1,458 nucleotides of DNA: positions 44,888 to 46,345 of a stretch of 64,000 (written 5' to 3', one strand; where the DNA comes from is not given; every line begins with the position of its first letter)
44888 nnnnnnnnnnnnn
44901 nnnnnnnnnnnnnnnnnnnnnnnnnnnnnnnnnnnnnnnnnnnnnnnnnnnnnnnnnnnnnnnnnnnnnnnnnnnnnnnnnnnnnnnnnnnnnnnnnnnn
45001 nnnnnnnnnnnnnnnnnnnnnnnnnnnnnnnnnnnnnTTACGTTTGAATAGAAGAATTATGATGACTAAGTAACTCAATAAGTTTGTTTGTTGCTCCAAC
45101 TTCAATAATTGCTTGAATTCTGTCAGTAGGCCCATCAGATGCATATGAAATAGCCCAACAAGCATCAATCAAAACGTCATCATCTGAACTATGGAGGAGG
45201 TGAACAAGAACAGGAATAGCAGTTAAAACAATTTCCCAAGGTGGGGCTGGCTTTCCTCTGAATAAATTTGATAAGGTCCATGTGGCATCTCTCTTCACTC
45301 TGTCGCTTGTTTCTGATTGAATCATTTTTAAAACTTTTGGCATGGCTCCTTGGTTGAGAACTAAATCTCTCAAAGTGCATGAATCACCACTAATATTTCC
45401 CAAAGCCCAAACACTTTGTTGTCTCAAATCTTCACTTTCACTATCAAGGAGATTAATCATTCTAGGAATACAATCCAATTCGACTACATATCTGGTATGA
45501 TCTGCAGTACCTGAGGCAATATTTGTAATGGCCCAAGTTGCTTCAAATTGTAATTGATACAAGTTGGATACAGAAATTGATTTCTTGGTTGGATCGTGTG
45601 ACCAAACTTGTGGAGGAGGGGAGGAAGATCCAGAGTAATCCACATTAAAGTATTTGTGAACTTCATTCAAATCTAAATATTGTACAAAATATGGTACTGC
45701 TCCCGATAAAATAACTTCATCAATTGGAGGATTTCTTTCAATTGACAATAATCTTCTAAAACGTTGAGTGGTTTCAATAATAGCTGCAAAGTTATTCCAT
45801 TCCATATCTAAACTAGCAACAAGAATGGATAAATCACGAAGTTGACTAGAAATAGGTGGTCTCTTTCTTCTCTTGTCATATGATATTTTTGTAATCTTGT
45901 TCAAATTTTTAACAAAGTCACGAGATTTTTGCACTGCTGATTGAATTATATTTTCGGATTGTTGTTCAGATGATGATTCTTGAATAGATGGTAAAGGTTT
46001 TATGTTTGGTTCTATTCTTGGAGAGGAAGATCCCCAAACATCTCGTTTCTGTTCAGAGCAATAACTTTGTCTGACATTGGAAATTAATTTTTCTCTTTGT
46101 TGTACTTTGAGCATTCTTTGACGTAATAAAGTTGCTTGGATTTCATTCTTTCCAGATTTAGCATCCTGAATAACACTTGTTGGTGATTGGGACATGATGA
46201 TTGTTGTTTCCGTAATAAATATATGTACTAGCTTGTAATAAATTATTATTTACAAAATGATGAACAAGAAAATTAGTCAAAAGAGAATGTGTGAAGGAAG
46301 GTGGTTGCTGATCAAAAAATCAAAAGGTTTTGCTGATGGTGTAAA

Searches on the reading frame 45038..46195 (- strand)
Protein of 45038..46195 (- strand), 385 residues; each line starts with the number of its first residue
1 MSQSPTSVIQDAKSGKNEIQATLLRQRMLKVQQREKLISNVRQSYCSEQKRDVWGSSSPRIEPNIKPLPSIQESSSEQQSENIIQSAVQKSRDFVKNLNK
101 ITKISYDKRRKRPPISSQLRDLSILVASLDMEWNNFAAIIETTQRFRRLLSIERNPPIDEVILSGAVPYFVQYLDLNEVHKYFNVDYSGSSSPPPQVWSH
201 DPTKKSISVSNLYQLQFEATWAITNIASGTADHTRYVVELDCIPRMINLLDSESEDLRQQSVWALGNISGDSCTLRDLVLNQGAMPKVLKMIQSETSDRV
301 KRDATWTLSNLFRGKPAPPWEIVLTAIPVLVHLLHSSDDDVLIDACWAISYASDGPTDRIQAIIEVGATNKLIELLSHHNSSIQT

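Call 72: search_protein_families(library=pfam, proteins=[window:45038-46195:-], max_evalue=0.00001)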
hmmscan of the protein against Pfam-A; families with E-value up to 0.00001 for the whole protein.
window:45038-46195:- (385 aa): 4 families
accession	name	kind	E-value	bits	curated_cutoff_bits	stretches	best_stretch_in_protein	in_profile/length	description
PF00514.29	Arm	-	2.3e-40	135.8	20.6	3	231-269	2-40/41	Armadillo/beta-catenin-like repeat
PF13513.12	HEAT_EZ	-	2.9e-15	56.8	27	1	214-268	2-55/55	HEAT-like repeat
PF13646.12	HEAT_2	-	1.3e-11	45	27.7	1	244-349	2-87/88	HEAT repeats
PF02985.28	HEAT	-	1.2e-07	31.7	23.5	0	243-269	2-28/31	HEAT repeat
